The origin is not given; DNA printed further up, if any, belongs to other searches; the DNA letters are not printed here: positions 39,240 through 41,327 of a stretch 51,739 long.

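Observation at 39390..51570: Candidate undescribed ABC-dependent MurNAc / lactyl-ether-glycan scavenging locus (GH42-like - MurQ - MurK | DUF4434 - LplABC-type transporter - giant Ig/jelly-roll surface protein)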

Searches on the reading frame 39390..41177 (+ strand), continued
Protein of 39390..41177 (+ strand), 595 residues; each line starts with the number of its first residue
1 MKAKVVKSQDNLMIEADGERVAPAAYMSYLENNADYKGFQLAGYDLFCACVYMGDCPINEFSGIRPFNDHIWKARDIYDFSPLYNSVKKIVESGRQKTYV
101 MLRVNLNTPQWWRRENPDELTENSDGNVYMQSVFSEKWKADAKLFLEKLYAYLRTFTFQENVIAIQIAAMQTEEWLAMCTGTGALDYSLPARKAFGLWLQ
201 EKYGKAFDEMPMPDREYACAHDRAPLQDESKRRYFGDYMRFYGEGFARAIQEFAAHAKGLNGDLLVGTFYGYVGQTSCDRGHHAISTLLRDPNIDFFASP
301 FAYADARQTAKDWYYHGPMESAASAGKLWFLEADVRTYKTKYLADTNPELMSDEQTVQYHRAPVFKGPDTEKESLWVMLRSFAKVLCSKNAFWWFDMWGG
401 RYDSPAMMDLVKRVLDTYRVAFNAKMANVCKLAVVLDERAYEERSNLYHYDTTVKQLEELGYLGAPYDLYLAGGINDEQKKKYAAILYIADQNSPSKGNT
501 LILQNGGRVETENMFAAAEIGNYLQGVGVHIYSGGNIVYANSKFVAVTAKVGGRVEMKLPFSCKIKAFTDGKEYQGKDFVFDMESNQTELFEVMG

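Call 43: search_solved_structures(query=A2, max_evalue=0.1, show_alignments=2)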
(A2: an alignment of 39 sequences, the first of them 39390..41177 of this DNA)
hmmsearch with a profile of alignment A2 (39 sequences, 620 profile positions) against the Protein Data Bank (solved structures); distinct sequences matched with E-value up to 0.1: 24.
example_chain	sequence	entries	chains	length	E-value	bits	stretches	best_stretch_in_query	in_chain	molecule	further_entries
4ucf_A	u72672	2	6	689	2.3e-09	39.6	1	73-219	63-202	BETA-GALACTOSIDASE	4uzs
8ibt_A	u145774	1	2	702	2.8e-09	39.3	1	74-219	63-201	Beta-galactosidase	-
8ibr_A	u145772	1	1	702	2.8e-09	39.3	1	74-219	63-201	Beta-galactosidase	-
8ibs_A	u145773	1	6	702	4.7e-09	38.5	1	74-219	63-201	Beta-galactosidase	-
9ta3_A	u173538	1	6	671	3.3e-07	32.4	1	74-230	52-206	Beta-galactosidase LacZ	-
6lvw_A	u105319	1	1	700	3.8e-07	32.2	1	74-255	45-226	Beta-galactosidase Bga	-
4uoq_A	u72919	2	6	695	9.2e-07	31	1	73-219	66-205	BETA-GALACTOSIDASE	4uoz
4uni_A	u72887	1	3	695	9.3e-07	31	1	73-219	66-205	BETA-GALACTOSIDASE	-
1kwg_A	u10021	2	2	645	2.9e-06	29.3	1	167-291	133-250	BETA-GALACTOSIDASE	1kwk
3tts_A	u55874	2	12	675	3.1e-06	29.2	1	71-229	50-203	Beta-galactosidase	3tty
6y2k_A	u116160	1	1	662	4.4e-06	28.7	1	108-256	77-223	beta-galactosidase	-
7vkx_A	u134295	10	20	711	7.1e-05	24.7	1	179-271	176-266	beta-1,2-glucosyltransferase | Beta-galactosidase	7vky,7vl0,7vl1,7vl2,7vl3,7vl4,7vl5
7vkw_A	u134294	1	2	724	7.3e-05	24.7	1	179-271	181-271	beta-1,2-glucosyltransferase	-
7x87_A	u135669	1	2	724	7.5e-05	24.6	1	179-271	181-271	Beta-galactosidase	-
7vkz_A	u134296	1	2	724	7.7e-05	24.6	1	179-271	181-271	beta-1,2-glucosyltransferase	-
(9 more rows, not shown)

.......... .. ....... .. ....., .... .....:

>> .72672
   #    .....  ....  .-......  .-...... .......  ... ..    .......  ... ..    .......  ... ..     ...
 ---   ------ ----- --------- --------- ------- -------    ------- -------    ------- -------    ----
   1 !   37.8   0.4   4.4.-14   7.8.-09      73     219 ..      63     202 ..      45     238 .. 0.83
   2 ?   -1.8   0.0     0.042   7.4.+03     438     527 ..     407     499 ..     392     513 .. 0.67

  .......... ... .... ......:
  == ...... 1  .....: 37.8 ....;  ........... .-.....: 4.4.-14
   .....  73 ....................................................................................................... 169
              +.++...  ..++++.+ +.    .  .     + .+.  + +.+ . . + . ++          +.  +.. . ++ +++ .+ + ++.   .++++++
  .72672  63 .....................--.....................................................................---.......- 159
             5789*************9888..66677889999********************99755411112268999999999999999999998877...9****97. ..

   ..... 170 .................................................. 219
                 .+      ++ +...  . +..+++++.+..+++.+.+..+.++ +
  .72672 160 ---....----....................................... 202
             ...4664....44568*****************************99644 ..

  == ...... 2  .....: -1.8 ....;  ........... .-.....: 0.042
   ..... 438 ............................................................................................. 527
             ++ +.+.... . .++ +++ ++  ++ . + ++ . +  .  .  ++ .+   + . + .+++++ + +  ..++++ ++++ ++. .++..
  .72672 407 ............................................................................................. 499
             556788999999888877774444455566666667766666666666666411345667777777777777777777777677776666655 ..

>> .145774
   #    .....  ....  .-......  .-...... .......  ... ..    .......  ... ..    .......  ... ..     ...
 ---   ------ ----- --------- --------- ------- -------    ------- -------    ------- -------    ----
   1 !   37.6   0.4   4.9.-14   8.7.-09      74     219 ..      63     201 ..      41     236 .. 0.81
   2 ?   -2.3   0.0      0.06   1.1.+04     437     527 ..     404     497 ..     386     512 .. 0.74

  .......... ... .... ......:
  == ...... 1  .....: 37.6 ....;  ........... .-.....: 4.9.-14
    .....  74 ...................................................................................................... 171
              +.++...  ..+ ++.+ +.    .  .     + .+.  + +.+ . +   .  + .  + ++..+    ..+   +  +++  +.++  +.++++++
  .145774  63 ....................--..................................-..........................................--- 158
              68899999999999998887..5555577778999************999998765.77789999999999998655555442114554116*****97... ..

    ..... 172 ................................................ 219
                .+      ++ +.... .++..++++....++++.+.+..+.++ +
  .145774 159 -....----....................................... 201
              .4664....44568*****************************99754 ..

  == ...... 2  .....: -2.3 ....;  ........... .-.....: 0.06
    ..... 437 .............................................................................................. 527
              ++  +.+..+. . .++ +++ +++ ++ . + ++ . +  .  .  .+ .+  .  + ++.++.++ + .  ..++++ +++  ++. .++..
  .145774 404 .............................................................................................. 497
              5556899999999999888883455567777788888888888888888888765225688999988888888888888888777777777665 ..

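Call 46: find_related_loci(query=A2, collection=genome_contigs, flank=10000)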
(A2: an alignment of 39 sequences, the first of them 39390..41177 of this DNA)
Query A2 (595 aa) in genome_contigs; peptide patterns used: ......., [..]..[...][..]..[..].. (x = any residue, [..] = any of these).
599 stretches matched a pattern (row limit reached: there are more); 587 encode a relative of the query (tblastn E <= 1e-3); the best 80 are kept; 80 distinct loci.
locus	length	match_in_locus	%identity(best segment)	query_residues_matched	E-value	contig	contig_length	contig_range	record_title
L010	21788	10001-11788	76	1-595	0e+0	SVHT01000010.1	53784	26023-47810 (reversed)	MAG: Clostridiales bacterium isolate SIG391 NODE_14234_length_53784_cov_9.106622, whole genome shotgun sequence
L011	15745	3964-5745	74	1-594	0e+0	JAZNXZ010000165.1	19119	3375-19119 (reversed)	MAG: Candidatus Scatosoma sp. isolate T1900044777_TS20190243.MAGScoT_cleanbin_000075 SGB_2503_k141_37082, whole genome s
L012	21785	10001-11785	75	1-594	0e+0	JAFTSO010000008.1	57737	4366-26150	MAG: Clostridia bacterium isolate RGIG4111 Roe_deer_Cecum.Co__c276907, whole genome shotgun sequence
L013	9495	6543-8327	77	1-594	0e+0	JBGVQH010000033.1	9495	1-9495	MAG: Candidatus Scatosoma sp. isolate fecal_MAG_169 fecal_MAG_169_contig_0033, whole genome shotgun sequence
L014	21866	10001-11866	40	4-593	8e-153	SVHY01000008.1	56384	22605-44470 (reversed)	MAG: Clostridiales bacterium isolate SIG396 NODE_13268_length_56384_cov_1.805144, whole genome shotgun sequence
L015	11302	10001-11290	51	1-440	4e-145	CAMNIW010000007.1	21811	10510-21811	MAG: uncultured Clostridia bacterium isolate SRR873596_bin.21_metaWRAP_v1.3_MAG genome assembly, contig: NODE.5185_lengt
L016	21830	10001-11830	41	16-593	9e-146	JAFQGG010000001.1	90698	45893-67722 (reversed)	MAG: Clostridia bacterium isolate RGIG1792 Goat_Cecum-4__c27, whole genome shotgun sequence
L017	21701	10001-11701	46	1-594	5e-168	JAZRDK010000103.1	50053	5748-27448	MAG: Candidatus Scatosoma sp. isolate T1900045506_YK20190200.MAGScoT_cleanbin_000044 SGB_7535_k141_3077650, whole genome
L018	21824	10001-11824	38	4-594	8e-136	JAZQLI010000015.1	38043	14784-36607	MAG: Candidatus Scatosoma sp. isolate T1900044610_TS20190076.MAGScoT_cleanbin_000010 SGB_795_k141_965941, whole genome s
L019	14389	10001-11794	40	15-594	1e-133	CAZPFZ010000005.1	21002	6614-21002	MAG TPA_asm: uncultured Acidiphilium sp. isolate SRP350583_co2_456 genome assembly, contig: NODE_3583_length_21002_cov_1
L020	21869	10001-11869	37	4-595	1e-124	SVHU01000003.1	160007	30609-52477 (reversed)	MAG: Clostridiales bacterium isolate SIG392 NODE_1850_length_160007_cov_3.069990, whole genome shotgun sequence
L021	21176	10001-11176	45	4-385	5e-102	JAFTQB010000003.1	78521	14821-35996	MAG: Clostridia bacterium isolate RGIG4046 Roe_deer_Cecum-5__c1354, whole genome shotgun sequence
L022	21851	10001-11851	31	1-594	7e-83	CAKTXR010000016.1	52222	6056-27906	MAG: uncultured Clostridia bacterium isolate REFINED_METABAT215_TOP10_CONTIGS_1500_ASSEMBLY_K77_MERGED__Hadza_PheChl_Fib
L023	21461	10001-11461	36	17-490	4e-83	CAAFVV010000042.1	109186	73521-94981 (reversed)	MAG TPA_asm: Clostridia bacterium, isolate HGM12789, WGS project CAAFVV010000000 data, contig: SRS475566_8_k119_217443,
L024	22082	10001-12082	34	1-593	2e-82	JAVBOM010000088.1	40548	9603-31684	MAG: Eubacteriales bacterium isolate EPI_MAG_00108 c_000004343208, whole genome shotgun sequence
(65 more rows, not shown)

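Call 50: search_protein_families(library=pfam, proteins=[L016:190-2091:+, L016:2106-4736:+, L016:4851-7007:+, L016:7115-9946:+, L016:13550-14794:+, L016:14806-15450:+, L016:15447-16607:+, L016:16619-17380:+, L016:17392-18072:+, L016:18085-19509:+], max_evalue=0.001)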
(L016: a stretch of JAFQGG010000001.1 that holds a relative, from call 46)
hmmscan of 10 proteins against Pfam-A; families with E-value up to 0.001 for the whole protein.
L016:190-2091:+ (633 aa): 2 families
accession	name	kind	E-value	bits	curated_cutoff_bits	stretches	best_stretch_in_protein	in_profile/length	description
PF16126.11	DUF4838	-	5.7e-43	147.7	26.6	1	116-506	1-325/325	Domain of unknown function (DUF4838)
PF03648.19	Glyco_hydro_67N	-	1.1e-07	32.5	24.3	1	14-106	24-119/120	Glycosyl hydrolase family 67 N-terminus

L016:2106-4736:+ (876 aa): 1 family
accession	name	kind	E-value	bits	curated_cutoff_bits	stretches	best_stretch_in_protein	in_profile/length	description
PF16403.11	Bact_surface_Ig-like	-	5.2e-06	26.9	27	1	117-172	19-71/71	Bacterial surface protein, Ig-like domain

L016:4851-7007:+ (718 aa): 0 families

L016:7115-9946:+ (943 aa): 1 family
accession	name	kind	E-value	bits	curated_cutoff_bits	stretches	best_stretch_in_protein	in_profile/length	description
PF17132.9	Glyco_hydro_106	-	2.9e-10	39.7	29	1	309-413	428-539/743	alpha-L-rhamnosidase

L016:13550-14794:+ (414 aa): 2 families
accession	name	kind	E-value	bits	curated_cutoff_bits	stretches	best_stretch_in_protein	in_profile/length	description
PF00295.23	Glyco_hydro_28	-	5.5e-25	88.6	22.9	1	94-331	50-260/324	Glycosyl hydrolases family 28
PF12708.12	Pect-lyase_RHGA_epim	-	8.8e-09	35.9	27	1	3-58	2-59/213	Rhamnogalacturonase A/epimerase, pectate lyase-like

L016:14806-15450:+ (214 aa): 7 families
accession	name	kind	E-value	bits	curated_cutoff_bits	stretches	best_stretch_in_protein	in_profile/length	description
PF00326.27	Peptidase_S9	-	2.2e-12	47.4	22.6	1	82-131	45-94/213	Prolyl oligopeptidase family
PF02230.22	Abhydrolase_2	-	3.6e-07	30.7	23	1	98-200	102-210/217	Phospholipase/Carboxylesterase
PF12146.15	Hydrolase_4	-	1e-05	25.4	27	0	99-133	75-108/239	Serine aminopeptidase, S33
PF20434.5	BD-FAE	-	7.2e-05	22.8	26.8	0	98-123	86-111/215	BD-FAE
PF07859.19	Abhydrolase_3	-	0.00014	22.2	25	0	91-124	58-95/210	alpha/beta hydrolase fold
PF00756.26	Esterase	-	0.00016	22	22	0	103-131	117-145/251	Putative esterase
PF00561.26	Abhydrolase_1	-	0.00018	21.7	25.8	1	81-134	51-102/245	alpha/beta hydrolase fold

L016:15447-16607:+ (386 aa): 2 families
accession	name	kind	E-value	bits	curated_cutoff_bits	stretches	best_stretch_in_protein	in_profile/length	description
PF13378.12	MR_MLE_C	-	2e-65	221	29.4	1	134-355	2-218/219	Enolase C-terminal domain-like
PF02746.21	MR_MLE_N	-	9.4e-23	81.1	22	1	16-110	26-117/117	Mandelate racemase / muconate lactonizing enzyme, N-terminal domain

L016:16619-17380:+ (253 aa): 4 families
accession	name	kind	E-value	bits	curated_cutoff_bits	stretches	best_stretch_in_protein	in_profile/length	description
PF13561.12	adh_short_C2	-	2.7e-45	155.2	27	1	10-244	2-234/236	Enoyl-(Acyl carrier protein) reductase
PF00106.31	adh_short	-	4.2e-36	124.7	26.6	1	3-193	1-187/195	short chain dehydrogenase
PF23441.1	SDR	-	8.5e-13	48.7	27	1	4-246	9-256/258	SDR-like rossmann domain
PF08659.16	KR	-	1.3e-05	25.7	22.6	1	5-115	3-113/180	KR domain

L016:17392-18072:+ (226 aa): 3 families
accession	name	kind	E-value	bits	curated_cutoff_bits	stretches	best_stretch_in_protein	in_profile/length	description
PF13483.12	Lactamase_B_3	-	2e-17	64.1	24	1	2-198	1-160/160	Beta-lactamase superfamily domain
PF12706.13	Lactamase_B_2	-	3.3e-13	50.1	27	1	19-199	2-200/200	Beta-lactamase superfamily domain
PF00753.33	Lactamase_B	-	5.3e-10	40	22.7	1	10-65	8-57/196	Metallo-beta-lactamase superfamily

L016:18085-19509:+ (474 aa): 2 families
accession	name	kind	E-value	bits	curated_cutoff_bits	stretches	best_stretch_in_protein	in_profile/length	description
PF17389.8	Bac_rhamnosid6H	-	5.1e-08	33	24.5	1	153-321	9-190/339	Bacterial alpha-L-rhamnosidase 6 hairpin glycosidase domain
PF05592.18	Bac_rhamnosid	-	7e-05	23.1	22.2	1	46-128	6-88/102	Bacterial alpha-L-rhamnosidase concanavalin-like domain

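Call 58: predict_structure(alignment_id=A2)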
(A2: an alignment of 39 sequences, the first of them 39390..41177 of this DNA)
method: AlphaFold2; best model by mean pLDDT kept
length: 595 residues; sequences in the alignment: 39
mean_pLDDT: 94.3   pTM: 0.94
mean pLDDT of the five models: 94.3, 93.8, 93.8, 92.8, 92.7
residues with pLDDT >= 90: 520; 70-90: 71; 50-70: 4; < 50: 0
segments of 3 or more residues with pLDDT < 50: none
pLDDT, mean of each block of 10 residues (from residue 1): 90 94 96 95 97 95 93 98 97 93 98 98 96 98 98 96 97 93 93 95 85 80 74 90 97 98 94 91 96 97 88 93 97 94 94 94 92 96 95 93 96 96 91 96 89 96 97 94 97 92 96 96 97 98 97 97 96 97 97 94
secondary structure, 60 per line:
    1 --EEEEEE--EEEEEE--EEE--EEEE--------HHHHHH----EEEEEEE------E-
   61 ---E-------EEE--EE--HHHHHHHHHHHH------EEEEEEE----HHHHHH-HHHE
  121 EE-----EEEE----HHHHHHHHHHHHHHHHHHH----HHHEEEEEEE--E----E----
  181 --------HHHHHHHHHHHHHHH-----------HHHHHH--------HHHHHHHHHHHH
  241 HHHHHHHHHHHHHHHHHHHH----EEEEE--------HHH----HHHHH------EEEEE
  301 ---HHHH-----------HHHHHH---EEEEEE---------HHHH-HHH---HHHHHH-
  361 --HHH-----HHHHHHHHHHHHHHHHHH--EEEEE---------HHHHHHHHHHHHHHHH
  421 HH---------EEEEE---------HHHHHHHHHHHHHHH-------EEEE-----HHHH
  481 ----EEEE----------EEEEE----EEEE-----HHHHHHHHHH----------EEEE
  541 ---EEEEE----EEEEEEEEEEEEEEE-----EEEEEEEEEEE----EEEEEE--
elements in order: E3-8 E11-16 E19-21 E24-27 H36-41 E46-52 E72-74 H81-92 E99-105 H110-115 E120-122 E128-131 H136-154 E162-168 H189-203 H215-220 H229-260 E265-269 H285-289 E296-300 H304-307 H319-324 E328-333 H343-346 H354-359 H371-388 E391-395 H405-422 E432-436 H446-460 E468-471 H477-480 E485-488 E499-503 E508-511 H517-526 E537-540 E544-548 E553-567 E573-583 E588-593

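Call 62: fold_search(model_id=the predicted structure, library=pdb)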
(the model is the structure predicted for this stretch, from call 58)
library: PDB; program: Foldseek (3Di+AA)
matches with E <= 10: 1529; with E <= 0.001: 360
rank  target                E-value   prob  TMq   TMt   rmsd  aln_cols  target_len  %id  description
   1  3tts_A                9.9e-17  1.00  0.56  0.50   9.6       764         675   11  Crystal structure of beta-galactosidase from Bacillus circulans sp. alkalophilus (released 2012-03-21)
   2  6y2k                  1.2e-15  1.00  0.60  0.55   7.5       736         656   11  Crystal structure of beta-galactosidase from the psychrophilic Marinomonas ef1 (released 2020-05-20)
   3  5xb7_F                4.9e-15  1.00  0.58  0.51   7.5       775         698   10  GH42 alpha-L-arabinopyranosidase from Bifidobacterium animalis subsp. lactis Bl-04 (released 2017-11-01)
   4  7vl3_A                5.8e-15  1.00  0.63  0.54   6.8       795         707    9  The complex structure of beta-1,2-glucosyltransferase from Ignavibacterium album with phenyl alpha-D-glucoside (released 2022-03-09)
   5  7vkz_A                6.5e-15  1.00  0.59  0.51   8.7       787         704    9  The complex structure of beta-1,2-glucosyltransferase from Ignavibacterium album with 1-Deoxynojirimycin (released 2022-03-09)
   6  7x87_A                1.0e-14  1.00  0.63  0.54   6.9       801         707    8  The complex structure of beta-1,2-glucosyltransferase from Ignavibacterium album with sophotetraose observed as sophor (released 2022-04-20)
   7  5xb7_E                1.2e-14  1.00  0.60  0.53   7.4       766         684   10  GH42 alpha-L-arabinopyranosidase from Bifidobacterium animalis subsp. lactis Bl-04 (released 2017-11-01)
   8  4uzs_C                1.2e-14  1.00  0.58  0.52   8.2       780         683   12  Crystal structure of Bifidobacterium bifidum beta-galactosidase (released 2015-09-30)
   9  5xb7_B                1.4e-14  1.00  0.59  0.52   7.6       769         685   10  GH42 alpha-L-arabinopyranosidase from Bifidobacterium animalis subsp. lactis Bl-04 (released 2017-11-01)
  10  7vky_A                1.9e-14  1.00  0.61  0.53   7.8       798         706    9  The complex structure of beta-1,2-glucosyltransferase from Ignavibacterium album with sophorose (released 2022-03-09)
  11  5xb7_A                1.9e-14  1.00  0.60  0.53   7.4       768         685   11  GH42 alpha-L-arabinopyranosidase from Bifidobacterium animalis subsp. lactis Bl-04 (released 2017-11-01)
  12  5xb7_D                2.1e-14  1.00  0.59  0.52   7.5       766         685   10  GH42 alpha-L-arabinopyranosidase from Bifidobacterium animalis subsp. lactis Bl-04 (released 2017-11-01)
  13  4ucf_C                2.5e-14  1.00  0.59  0.52   8.4       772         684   11  Crystal structure of Bifidobacterium bifidum beta-galactosidase in complex with alpha-galactose (released 2016-01-20)
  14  8ibt_B                4.2e-14  1.00  0.56  0.49   9.1       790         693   11  Crystal structure of GH42 beta-galactosidase BiBga42A from Bifidobacterium longum subspecies infantis E318S mutant in  (released 2023-06-07)
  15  4uzs_A                4.4e-14  1.00  0.59  0.52   8.1       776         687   11  Crystal structure of Bifidobacterium bifidum beta-galactosidase (released 2015-09-30)
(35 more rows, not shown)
